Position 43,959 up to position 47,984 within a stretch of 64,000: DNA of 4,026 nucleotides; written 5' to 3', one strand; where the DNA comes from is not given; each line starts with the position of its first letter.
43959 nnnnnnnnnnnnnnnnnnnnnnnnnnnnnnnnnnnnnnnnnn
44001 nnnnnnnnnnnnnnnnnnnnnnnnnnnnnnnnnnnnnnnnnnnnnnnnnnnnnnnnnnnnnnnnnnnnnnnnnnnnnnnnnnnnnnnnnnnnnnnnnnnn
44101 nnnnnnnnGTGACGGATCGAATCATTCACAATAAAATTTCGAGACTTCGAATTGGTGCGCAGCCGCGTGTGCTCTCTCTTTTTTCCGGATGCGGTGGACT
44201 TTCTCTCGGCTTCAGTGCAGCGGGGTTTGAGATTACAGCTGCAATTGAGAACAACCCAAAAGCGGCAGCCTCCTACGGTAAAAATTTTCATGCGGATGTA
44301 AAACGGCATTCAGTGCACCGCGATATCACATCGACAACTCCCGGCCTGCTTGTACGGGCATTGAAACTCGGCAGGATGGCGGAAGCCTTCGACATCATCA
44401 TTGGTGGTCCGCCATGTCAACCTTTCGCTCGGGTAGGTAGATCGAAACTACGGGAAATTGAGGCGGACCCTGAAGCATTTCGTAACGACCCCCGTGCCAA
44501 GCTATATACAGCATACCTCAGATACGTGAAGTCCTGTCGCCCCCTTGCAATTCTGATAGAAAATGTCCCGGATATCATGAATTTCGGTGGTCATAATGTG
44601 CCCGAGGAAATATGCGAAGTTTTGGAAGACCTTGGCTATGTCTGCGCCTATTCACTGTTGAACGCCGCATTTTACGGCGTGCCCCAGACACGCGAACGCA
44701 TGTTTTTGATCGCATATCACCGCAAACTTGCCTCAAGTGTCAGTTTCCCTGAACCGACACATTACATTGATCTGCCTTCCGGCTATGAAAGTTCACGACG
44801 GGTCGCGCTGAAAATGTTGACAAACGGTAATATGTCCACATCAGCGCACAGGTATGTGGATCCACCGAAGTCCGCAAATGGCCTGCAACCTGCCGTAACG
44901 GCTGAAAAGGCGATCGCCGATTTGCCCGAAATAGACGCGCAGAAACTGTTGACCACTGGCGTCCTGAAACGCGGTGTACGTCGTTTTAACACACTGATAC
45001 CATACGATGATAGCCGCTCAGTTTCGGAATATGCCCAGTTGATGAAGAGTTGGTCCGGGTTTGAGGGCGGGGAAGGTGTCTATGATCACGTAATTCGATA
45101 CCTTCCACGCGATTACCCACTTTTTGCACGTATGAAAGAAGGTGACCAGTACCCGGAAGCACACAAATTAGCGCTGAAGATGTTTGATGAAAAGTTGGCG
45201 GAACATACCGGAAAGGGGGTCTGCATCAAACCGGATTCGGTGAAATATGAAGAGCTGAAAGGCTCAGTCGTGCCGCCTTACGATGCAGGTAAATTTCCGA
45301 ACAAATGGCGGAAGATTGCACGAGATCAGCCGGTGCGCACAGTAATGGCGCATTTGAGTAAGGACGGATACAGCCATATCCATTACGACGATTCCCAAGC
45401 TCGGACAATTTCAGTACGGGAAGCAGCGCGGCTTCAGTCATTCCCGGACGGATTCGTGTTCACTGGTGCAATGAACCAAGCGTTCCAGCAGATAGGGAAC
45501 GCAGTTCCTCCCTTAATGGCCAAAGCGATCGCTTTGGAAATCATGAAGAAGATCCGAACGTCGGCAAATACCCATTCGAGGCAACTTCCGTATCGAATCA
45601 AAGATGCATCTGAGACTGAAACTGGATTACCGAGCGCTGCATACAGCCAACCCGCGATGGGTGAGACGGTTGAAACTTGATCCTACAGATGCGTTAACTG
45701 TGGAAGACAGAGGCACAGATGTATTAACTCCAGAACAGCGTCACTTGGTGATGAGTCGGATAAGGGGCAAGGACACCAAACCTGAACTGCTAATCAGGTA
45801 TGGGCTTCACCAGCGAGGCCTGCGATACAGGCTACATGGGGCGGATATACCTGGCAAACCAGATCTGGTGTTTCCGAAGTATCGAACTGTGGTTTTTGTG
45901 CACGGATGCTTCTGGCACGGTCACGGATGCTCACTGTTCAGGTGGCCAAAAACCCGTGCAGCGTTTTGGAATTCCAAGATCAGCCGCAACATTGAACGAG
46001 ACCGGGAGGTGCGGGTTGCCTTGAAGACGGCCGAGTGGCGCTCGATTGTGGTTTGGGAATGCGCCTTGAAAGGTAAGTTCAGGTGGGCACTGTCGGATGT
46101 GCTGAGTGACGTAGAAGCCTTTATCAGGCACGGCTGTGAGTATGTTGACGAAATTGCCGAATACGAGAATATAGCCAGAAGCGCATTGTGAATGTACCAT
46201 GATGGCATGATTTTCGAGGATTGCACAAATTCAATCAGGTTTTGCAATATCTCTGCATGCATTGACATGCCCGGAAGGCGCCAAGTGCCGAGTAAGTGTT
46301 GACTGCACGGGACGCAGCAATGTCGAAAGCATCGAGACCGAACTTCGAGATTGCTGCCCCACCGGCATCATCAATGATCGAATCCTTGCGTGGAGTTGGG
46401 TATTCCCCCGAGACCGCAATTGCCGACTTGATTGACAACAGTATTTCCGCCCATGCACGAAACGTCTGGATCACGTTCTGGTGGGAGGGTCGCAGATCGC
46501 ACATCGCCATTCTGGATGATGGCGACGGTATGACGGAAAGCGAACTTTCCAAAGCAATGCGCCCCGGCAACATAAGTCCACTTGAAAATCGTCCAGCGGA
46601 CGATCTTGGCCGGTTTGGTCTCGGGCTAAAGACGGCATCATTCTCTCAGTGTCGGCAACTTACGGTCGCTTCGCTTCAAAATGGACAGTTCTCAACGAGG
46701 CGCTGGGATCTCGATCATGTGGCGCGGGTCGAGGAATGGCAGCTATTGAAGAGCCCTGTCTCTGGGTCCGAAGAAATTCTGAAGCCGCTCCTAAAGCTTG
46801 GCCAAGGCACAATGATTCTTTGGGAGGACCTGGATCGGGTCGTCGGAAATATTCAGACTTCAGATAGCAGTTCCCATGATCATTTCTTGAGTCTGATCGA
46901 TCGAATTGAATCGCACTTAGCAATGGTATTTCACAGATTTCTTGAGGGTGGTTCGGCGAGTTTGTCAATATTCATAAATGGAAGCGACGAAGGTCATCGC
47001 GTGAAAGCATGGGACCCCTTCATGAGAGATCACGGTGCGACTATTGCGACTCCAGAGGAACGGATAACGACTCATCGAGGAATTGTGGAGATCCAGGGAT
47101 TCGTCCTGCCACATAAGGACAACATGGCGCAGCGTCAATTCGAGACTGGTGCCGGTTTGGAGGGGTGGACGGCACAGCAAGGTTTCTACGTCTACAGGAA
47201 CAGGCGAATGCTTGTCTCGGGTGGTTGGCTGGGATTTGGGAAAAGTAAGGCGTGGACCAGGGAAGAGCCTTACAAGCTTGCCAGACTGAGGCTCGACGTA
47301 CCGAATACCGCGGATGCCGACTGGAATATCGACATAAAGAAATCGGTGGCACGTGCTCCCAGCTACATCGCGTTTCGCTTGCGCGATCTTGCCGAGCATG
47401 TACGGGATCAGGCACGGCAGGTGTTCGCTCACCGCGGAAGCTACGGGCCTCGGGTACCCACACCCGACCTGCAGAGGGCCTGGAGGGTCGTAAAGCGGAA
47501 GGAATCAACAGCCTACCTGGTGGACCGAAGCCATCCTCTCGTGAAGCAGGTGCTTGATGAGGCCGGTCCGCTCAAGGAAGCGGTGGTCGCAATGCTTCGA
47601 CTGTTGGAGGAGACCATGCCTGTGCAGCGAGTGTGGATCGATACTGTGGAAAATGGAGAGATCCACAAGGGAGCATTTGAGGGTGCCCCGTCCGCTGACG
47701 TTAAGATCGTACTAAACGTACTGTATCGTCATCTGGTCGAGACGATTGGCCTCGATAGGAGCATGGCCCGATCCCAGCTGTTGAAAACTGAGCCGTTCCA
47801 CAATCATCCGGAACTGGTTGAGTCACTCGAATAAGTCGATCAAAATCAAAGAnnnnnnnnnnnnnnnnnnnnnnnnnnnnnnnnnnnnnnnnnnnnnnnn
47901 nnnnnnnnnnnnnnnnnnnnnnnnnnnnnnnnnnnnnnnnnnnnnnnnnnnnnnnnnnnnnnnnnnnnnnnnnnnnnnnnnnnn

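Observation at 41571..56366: Two diverged 0.6-kb Tn7-like mini-elements in inverted orientation bracket system B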

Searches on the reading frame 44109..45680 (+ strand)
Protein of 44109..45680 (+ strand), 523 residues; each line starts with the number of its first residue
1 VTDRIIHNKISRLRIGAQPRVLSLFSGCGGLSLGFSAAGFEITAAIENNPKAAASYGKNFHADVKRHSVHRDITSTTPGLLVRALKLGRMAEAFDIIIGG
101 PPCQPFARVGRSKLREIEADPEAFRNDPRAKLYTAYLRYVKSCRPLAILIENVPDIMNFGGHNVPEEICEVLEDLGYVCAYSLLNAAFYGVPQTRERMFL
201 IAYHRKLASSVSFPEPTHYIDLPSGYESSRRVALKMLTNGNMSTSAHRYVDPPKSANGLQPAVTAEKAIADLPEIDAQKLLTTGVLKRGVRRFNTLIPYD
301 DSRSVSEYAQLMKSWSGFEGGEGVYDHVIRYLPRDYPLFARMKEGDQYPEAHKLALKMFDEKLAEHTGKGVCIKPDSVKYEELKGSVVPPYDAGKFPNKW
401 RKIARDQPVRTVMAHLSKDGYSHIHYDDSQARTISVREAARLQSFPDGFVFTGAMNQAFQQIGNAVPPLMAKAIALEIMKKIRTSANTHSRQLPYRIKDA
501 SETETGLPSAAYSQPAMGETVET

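Call 9: search_protein_families(library=pfam, proteins=[window:44109-45680:+], max_evalue=0.01)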
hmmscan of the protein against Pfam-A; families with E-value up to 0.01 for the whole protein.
window:44109-45680:+ (523 aa): 2 families
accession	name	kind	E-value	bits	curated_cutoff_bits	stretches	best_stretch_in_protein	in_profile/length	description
PF00145.23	DNA_methylase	-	4.1e-63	214.2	22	1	20-479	2-323/324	C-5 cytosine-specific DNA methylase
PF09445.16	Methyltransf_15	-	0.0081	16.2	22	0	20-102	3-80/165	RNA cap guanine-N2 methyltransferase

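Call 93: search_protein_families(library=padloc, proteins=[window:44109-45680:+], max_evalue=0.00001)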
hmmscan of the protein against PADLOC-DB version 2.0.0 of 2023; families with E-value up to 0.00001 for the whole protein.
window:44109-45680:+ (523 aa): 58 families (the best 25 are shown)
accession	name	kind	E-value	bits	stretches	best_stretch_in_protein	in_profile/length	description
PDLC03378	MTase_II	-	1.8e-81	272.1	2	19-293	3-252/344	Type II methyltransferase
PDLC03234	MTase_II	-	4.6e-80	267.7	1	20-488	6-372/375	Type II methyltransferase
PDLC03326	MTase_II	-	2.8e-76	255.3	1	18-496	4-390/412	Type II methyltransferase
PDLC02648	DrmMII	-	2e-74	249.1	2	18-350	21-345/468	DrmMII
PDLC00033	DruM2|DruM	-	2.9e-64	215.7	2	18-219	21-203/368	DNA cytosine methylase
PDLC02649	DrmMII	-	1e-62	210.4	2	377-482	313-418/422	DrmMII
PDLC00026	DruM2|DruM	-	5.6e-62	208.2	2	18-266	4-197/336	DNA cytosine methylase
PDLC02656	DrmMII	-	3.6e-61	205.5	2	374-491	364-478/491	DrmMII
PDLC03272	MTase_II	-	2.6e-60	202.7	2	17-233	73-258/407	Type II methyltransferase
PDLC03237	MTase_II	-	1.2e-59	200.2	2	22-228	797-990/1036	Type II methyltransferase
PDLC03232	MTase_II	-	5.4e-56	188.3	2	396-480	374-458/465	Type II methyltransferase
PDLC00027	DruM2|DruM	-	7.3e-50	168.3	2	19-218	12-186/361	DNA cytosine methylase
PDLC00030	DruM2|DruM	-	6.5e-48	161.8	2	18-211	5-192/380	DNA cytosine methylase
PDLC03307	MTase_II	-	9.4e-48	161.3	3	21-158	3-116/382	Type II methyltransferase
PDLC00031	DruM2|DruM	-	9e-47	157.9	2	20-218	13-186/361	DNA cytosine methylase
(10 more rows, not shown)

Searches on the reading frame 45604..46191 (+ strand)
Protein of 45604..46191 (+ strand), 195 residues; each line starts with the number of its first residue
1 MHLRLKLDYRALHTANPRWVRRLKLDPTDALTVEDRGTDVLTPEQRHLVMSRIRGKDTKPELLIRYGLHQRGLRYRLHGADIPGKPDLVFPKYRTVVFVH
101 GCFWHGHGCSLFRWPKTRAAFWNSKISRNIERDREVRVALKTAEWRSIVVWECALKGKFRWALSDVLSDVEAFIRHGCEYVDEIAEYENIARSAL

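Call 9: search_protein_families(library=pfam, proteins=[window:45604-46191:+], max_evalue=0.01)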
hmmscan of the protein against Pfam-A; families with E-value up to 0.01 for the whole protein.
window:45604-46191:+ (195 aa): 1 family
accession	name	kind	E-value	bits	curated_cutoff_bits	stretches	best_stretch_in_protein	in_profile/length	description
PF03852.21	Vsr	-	4.2e-33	113.5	27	1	38-110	1-73/74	DNA mismatch endonuclease Vsr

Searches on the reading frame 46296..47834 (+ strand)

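Call 9: search_protein_families(library=pfam, proteins=[window:46296-47834:+], max_evalue=0.01)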
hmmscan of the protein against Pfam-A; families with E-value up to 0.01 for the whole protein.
window:46296-47834:+ (512 aa): 2 families
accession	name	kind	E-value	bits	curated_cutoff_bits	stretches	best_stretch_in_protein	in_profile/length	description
PF13589.12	HATPase_c_3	-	2.7e-32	112.1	25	1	36-165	1-130/137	Histidine kinase-, DNA gyrase B-, and HSP90-like ATPase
PF02518.31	HATPase_c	-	8.4e-06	26.6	26.4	1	40-114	8-80/111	Histidine kinase-, DNA gyrase B-, and HSP90-like ATPase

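Call 93: search_protein_families(library=padloc, proteins=[window:46296-47834:+], max_evalue=0.00001)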
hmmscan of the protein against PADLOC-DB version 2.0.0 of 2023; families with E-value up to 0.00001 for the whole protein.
window:46296-47834:+ (512 aa): 1 family
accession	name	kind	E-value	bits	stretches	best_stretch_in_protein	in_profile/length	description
PDLC02204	MzaB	-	3.3e-144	479.1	1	20-511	7-491/500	-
